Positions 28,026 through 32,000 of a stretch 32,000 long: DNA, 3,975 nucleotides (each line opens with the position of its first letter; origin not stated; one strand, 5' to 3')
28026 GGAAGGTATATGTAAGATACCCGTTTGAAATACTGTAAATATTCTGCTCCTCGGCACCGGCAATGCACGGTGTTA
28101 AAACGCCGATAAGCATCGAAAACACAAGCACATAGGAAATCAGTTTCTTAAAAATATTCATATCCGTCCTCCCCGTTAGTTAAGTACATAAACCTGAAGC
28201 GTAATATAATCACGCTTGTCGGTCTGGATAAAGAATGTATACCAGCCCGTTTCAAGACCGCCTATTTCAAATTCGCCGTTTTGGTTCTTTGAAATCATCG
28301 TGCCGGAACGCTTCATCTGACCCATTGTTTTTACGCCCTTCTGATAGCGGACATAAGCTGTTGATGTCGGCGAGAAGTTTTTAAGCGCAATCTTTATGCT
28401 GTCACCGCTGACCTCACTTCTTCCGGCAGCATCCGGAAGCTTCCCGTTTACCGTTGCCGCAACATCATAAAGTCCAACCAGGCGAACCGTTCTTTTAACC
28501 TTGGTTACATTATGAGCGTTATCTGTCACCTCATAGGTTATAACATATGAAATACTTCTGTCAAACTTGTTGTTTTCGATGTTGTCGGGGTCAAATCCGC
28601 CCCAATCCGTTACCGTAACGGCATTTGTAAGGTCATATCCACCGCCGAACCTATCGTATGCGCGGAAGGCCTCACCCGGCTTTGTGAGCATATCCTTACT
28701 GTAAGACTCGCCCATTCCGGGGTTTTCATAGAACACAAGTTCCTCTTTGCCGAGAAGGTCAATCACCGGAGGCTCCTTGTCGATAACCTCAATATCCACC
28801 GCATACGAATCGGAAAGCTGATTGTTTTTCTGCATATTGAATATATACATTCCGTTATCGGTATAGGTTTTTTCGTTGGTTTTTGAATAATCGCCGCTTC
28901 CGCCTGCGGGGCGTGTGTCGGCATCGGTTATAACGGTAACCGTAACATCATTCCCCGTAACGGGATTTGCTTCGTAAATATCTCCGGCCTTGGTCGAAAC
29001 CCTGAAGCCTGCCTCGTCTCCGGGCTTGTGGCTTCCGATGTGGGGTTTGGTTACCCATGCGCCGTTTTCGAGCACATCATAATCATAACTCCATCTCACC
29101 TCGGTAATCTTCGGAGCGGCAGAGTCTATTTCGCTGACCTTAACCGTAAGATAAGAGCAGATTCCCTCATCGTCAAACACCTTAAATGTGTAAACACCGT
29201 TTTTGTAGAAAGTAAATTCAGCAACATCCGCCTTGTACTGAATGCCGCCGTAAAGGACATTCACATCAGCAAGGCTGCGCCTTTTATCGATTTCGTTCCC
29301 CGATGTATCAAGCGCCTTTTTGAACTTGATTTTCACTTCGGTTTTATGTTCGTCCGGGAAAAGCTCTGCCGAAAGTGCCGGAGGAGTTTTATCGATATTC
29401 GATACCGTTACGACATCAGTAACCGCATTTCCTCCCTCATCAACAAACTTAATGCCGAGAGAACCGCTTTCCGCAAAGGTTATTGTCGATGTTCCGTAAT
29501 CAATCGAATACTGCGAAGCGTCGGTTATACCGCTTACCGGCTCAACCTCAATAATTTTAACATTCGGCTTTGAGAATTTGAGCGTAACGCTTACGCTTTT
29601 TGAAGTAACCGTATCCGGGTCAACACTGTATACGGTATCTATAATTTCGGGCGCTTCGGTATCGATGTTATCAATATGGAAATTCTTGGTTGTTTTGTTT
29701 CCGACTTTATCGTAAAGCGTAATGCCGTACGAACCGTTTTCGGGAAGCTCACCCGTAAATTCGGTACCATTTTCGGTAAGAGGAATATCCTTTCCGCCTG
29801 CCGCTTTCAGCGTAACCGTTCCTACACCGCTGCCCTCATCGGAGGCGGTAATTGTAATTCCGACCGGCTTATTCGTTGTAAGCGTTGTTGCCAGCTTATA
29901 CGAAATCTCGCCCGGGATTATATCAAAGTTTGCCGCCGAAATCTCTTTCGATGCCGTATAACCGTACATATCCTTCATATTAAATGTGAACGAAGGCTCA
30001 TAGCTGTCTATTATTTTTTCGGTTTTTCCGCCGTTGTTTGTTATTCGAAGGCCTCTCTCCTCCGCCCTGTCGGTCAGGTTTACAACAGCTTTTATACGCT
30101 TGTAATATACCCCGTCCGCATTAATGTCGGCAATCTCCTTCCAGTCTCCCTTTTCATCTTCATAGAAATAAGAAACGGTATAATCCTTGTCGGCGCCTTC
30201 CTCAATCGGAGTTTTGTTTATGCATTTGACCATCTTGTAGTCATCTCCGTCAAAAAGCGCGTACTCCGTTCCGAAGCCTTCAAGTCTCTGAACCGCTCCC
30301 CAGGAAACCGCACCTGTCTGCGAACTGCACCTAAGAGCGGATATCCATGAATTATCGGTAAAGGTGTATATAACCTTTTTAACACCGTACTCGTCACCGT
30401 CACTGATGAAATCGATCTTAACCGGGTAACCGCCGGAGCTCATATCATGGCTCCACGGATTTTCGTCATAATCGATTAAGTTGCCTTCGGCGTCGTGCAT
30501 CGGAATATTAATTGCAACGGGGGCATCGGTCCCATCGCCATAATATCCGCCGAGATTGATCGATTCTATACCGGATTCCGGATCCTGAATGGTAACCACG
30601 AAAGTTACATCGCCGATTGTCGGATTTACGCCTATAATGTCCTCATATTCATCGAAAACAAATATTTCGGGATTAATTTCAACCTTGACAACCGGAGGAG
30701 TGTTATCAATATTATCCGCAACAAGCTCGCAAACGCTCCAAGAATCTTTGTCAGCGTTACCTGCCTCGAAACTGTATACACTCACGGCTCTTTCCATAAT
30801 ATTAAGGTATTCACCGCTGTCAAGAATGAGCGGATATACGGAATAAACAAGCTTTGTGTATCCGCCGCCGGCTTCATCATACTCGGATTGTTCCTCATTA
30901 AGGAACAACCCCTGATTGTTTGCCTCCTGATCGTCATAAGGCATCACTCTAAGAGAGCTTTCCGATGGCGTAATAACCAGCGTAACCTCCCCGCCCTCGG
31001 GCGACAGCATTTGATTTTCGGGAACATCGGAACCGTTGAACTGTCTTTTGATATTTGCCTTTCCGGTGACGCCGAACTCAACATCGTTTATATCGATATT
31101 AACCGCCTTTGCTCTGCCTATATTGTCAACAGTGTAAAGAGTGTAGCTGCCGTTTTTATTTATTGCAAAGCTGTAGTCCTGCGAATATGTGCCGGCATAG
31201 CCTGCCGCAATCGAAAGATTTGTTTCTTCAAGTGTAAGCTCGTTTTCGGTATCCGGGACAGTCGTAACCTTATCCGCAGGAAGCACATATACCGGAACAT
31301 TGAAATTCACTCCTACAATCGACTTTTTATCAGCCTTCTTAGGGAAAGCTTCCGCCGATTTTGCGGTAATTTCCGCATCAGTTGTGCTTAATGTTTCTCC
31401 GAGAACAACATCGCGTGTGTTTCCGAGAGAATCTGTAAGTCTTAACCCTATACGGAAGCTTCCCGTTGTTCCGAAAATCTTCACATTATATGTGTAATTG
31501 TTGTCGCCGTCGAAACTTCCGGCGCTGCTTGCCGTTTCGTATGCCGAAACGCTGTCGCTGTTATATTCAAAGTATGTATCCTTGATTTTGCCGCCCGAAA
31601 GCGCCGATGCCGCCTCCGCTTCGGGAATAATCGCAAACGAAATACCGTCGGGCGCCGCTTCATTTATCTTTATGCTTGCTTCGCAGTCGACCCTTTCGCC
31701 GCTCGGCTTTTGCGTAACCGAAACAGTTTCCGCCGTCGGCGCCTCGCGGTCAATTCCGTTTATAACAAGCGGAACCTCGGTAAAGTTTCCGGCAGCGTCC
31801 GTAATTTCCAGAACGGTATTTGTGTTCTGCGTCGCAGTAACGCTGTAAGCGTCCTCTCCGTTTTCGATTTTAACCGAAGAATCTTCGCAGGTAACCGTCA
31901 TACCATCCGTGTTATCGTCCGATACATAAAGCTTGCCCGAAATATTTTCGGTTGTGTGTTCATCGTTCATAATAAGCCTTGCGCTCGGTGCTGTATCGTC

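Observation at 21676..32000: Two tandem giant surface-protein genes: an anchorless Ig-module protein followed by a 2161-aa SLH-anchored protein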

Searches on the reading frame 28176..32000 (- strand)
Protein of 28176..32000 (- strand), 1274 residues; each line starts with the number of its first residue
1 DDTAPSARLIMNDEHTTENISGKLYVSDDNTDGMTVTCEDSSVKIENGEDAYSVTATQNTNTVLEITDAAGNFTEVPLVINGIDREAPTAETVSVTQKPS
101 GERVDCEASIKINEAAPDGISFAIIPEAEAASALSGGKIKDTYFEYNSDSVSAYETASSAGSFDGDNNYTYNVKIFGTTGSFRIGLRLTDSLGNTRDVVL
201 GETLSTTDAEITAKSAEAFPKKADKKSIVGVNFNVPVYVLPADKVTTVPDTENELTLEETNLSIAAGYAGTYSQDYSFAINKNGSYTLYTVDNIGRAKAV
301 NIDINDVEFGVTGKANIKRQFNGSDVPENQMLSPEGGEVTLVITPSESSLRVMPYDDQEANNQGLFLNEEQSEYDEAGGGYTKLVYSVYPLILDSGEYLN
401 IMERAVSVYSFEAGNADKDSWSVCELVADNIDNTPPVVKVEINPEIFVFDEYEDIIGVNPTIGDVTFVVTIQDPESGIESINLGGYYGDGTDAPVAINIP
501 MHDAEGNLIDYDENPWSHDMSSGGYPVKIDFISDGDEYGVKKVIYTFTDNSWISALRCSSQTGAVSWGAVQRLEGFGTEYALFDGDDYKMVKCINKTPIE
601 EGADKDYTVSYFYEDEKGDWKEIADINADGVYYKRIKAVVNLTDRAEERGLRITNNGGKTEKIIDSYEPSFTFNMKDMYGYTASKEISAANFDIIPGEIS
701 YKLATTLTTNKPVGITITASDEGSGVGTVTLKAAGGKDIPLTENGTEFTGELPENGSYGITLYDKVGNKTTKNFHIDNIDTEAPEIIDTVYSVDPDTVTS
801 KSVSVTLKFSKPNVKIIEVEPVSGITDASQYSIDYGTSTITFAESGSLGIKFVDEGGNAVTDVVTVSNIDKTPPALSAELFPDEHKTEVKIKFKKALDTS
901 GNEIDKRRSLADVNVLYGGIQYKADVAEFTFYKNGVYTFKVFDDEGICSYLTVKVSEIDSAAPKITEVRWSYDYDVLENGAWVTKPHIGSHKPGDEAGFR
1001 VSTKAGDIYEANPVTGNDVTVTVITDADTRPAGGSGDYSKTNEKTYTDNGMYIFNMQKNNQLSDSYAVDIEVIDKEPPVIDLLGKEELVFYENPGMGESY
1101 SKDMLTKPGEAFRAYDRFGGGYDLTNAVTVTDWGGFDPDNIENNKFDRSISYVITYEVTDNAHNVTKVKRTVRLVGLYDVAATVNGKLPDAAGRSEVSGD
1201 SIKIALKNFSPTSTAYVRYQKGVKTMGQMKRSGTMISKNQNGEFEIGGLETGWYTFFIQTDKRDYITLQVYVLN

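Call 6: search_protein_families(library=pfam, proteins=[window:28176-32000:-], max_evalue=0.01)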
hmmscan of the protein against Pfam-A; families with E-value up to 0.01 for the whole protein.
window:28176-32000:- (1274 aa): 1 family
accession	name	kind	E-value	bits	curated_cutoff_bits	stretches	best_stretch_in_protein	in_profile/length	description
PF06832.18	BiPBP_C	-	0.0015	18.8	26.8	0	736-774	52-90/90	Penicillin-Binding Protein C-terminus Family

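Call 7: search_protein_families(library=ncbifam, proteins=[window:28176-32000:-], max_evalue=0.01)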
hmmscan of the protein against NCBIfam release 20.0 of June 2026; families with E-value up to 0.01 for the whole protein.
window:28176-32000:- (1274 aa): 0 families
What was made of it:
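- On Tc/Rhs-type YD-shell toxins: There are no such Pfam or NCBIfam hits (calls 6, 7).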

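Call 25: find_homologous_proteins(query=window:28176-32000:-)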
Query window:28176-32000:- (1274 aa): 3 proteins with E <= 0.001 among 8000 candidates.
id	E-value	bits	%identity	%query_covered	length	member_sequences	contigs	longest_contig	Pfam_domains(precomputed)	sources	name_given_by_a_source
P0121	8.2e-29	118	26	23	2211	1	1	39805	PF24893.1,PF12245.15,PF06832.19,PF17210.10,PF19077.7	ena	-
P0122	4.5e-11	60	28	19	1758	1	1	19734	PF13750.13,PF24893.1,PF12245.15,PF06832.19,PF19077.7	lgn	-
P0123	2.2e-7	47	23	34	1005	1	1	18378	PF16403.12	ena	-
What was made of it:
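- Tried and rejected: Word-indexed homologue search with A. The whole window part gave 3 unrelated hits (call 25).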

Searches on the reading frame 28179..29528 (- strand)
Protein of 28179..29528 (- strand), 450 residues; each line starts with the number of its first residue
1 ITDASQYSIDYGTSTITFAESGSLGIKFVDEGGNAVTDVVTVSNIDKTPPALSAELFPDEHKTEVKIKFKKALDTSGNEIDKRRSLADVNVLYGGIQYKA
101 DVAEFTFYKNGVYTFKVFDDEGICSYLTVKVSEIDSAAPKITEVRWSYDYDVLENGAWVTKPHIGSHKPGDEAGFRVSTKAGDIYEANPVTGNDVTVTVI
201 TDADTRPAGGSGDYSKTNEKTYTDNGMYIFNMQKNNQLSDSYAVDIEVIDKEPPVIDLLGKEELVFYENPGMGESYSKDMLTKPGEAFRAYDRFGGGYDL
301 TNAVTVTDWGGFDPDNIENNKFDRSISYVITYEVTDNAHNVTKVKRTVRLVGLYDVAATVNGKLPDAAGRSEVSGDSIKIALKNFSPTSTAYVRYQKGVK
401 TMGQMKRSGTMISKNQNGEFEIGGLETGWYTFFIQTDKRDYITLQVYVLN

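Call 42: find_homologous_proteins(query=A2)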
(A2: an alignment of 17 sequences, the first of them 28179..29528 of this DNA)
Query A2 (17 sequences) (450 aa, profile of the alignment): 16 proteins with E <= 0.001 among 8000 candidates.
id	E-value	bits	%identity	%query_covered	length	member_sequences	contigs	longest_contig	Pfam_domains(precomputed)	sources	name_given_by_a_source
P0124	1.6e-186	639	53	99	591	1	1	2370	-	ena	-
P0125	3.9e-182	624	45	97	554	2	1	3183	-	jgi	-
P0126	2.2e-180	619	42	97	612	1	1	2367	PF12245.15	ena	-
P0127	7.6e-178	610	99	100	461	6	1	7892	-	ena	-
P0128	1.1e-162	560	49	99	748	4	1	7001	-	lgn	-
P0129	6.6e-159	548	51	94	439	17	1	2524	-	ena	-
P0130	2.7e-136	473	64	72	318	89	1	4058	-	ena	-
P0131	9.0e-135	468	56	72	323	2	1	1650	-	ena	-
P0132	2.8e-128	447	56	74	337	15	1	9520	-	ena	-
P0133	1.7e-123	431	41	76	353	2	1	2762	-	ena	-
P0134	2.3e-107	378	61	56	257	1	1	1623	-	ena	-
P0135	3.3e-107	377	62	63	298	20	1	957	-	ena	-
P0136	5.8e-102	360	44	54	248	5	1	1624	-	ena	-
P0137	2.6e-98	348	49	68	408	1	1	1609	-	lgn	-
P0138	1.3e-38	151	54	32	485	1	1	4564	PF00871.24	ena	-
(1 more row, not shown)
